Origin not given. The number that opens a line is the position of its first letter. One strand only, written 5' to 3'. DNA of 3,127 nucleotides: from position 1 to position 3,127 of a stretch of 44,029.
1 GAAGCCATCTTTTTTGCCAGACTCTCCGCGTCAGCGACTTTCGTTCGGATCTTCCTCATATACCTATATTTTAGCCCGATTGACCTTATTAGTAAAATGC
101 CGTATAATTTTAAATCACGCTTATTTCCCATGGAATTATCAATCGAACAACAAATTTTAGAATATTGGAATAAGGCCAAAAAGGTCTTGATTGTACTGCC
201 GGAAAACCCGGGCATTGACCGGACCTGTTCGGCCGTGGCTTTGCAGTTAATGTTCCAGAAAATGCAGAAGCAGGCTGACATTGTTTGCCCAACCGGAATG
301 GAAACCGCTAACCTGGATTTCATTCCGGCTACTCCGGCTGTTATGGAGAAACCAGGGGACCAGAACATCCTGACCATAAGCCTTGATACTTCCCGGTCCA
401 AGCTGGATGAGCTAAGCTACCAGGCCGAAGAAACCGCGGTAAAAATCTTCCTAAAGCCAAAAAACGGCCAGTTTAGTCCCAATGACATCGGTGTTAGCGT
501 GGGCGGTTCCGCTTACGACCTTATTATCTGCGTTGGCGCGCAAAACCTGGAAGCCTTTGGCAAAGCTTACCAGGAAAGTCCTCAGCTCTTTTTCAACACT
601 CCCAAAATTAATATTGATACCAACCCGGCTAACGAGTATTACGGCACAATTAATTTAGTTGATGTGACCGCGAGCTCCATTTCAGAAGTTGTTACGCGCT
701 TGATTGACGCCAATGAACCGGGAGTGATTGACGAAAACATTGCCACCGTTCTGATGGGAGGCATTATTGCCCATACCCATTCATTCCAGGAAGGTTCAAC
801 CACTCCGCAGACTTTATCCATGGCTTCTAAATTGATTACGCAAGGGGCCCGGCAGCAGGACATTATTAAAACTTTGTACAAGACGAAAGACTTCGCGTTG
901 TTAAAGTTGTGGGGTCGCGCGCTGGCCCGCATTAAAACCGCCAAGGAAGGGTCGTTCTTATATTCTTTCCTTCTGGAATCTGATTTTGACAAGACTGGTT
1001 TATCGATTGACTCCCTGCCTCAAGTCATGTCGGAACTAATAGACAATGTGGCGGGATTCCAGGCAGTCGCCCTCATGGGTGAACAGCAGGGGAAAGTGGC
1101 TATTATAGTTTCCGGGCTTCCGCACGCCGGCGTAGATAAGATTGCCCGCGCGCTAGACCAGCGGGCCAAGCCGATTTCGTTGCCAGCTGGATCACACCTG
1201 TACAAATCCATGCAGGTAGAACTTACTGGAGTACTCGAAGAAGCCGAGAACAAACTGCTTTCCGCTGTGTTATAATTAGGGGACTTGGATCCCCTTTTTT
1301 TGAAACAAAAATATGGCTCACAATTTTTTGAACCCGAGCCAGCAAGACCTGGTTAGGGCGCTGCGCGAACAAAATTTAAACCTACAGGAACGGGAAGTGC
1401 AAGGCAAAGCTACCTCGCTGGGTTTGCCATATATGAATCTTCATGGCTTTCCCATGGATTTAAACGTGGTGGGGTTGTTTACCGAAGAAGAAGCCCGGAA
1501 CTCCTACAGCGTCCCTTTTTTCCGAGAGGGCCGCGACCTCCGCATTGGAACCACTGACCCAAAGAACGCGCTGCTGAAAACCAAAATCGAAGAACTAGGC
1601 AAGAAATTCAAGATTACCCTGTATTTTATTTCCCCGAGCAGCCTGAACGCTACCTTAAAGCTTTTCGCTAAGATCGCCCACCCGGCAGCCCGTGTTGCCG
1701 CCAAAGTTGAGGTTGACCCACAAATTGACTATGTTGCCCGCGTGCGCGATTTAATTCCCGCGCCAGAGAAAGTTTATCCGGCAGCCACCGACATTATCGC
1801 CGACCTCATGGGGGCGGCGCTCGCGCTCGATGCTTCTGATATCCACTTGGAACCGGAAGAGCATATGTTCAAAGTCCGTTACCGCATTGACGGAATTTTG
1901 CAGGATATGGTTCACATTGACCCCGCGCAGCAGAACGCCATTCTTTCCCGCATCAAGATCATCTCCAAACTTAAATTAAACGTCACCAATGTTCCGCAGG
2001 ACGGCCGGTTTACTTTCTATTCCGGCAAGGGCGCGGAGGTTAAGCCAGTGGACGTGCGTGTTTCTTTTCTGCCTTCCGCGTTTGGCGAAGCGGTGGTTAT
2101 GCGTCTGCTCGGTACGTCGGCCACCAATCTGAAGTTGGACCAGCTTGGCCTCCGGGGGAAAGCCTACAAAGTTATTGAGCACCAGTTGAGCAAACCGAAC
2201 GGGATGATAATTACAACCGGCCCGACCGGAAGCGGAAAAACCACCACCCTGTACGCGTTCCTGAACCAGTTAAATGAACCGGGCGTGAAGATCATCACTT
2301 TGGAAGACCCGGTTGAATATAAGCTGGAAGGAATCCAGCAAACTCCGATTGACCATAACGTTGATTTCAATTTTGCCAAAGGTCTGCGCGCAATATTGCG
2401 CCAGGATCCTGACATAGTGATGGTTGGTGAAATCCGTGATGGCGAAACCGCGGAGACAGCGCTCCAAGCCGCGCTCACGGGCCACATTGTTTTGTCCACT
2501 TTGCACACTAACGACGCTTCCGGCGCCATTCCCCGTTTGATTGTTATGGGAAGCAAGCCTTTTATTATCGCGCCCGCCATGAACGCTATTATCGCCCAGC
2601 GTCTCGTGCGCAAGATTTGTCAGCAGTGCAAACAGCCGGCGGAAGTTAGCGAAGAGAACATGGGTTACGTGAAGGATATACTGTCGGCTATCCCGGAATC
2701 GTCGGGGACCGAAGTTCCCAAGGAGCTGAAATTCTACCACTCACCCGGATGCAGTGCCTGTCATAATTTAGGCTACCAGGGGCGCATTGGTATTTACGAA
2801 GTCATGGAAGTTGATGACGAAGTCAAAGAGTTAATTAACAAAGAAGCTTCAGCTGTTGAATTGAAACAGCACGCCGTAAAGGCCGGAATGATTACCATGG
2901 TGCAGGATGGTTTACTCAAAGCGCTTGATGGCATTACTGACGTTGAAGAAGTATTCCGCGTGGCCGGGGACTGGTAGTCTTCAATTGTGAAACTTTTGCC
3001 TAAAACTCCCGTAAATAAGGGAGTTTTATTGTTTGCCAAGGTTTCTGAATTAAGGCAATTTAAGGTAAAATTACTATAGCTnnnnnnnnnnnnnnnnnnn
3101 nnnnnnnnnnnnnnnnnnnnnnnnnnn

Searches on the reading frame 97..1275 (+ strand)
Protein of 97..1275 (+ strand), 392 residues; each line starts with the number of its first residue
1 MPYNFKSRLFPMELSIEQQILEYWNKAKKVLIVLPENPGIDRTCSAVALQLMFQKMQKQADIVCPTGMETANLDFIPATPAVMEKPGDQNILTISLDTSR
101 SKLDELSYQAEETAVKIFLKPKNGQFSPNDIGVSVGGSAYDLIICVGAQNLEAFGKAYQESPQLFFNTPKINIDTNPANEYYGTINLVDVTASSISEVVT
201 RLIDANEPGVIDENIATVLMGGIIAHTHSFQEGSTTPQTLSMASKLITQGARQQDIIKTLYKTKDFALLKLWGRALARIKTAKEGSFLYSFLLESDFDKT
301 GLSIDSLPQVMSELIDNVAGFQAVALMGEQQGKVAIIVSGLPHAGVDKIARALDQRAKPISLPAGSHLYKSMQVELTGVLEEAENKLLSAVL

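Call 66: search_protein_families(library=pfam, proteins=[window:97-1275:+], max_evalue=0.00001)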
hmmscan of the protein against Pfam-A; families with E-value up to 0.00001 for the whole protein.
window:97-1275:+ (392 aa): 1 family
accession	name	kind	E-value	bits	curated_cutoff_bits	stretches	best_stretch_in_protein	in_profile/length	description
PF01368.27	DHH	-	4.2e-06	27.5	28.1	0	29-223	1-125/125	DHH family, N-terminal domain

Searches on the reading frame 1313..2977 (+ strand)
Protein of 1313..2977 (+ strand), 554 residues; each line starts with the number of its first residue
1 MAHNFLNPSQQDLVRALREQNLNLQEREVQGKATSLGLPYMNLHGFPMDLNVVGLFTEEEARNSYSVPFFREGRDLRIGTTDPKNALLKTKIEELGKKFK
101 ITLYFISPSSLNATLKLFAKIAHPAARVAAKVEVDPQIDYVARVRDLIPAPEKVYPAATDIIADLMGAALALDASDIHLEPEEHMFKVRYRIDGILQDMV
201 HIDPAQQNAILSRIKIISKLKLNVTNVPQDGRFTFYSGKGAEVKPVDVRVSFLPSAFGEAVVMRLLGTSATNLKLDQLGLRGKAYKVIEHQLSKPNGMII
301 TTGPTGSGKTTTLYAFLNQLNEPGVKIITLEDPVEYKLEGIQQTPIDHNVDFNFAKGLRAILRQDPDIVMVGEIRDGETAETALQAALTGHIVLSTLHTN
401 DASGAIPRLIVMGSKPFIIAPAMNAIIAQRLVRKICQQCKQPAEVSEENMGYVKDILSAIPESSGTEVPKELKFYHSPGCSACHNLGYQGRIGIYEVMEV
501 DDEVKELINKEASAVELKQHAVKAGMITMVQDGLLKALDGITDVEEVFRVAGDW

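Call 66: search_protein_families(library=pfam, proteins=[window:1313-2977:+], max_evalue=0.00001)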
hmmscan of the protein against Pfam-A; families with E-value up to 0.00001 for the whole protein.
window:1313-2977:+ (554 aa): 2 families
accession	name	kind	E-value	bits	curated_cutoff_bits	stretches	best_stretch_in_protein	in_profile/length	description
PF00437.27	T2SSE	-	9.7e-123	409.9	24.9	1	161-549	11-370/370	Type II/IV secretion system protein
PF05157.20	MshEN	-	6.6e-07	29.7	23.1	1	36-116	1-81/90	MshEN domain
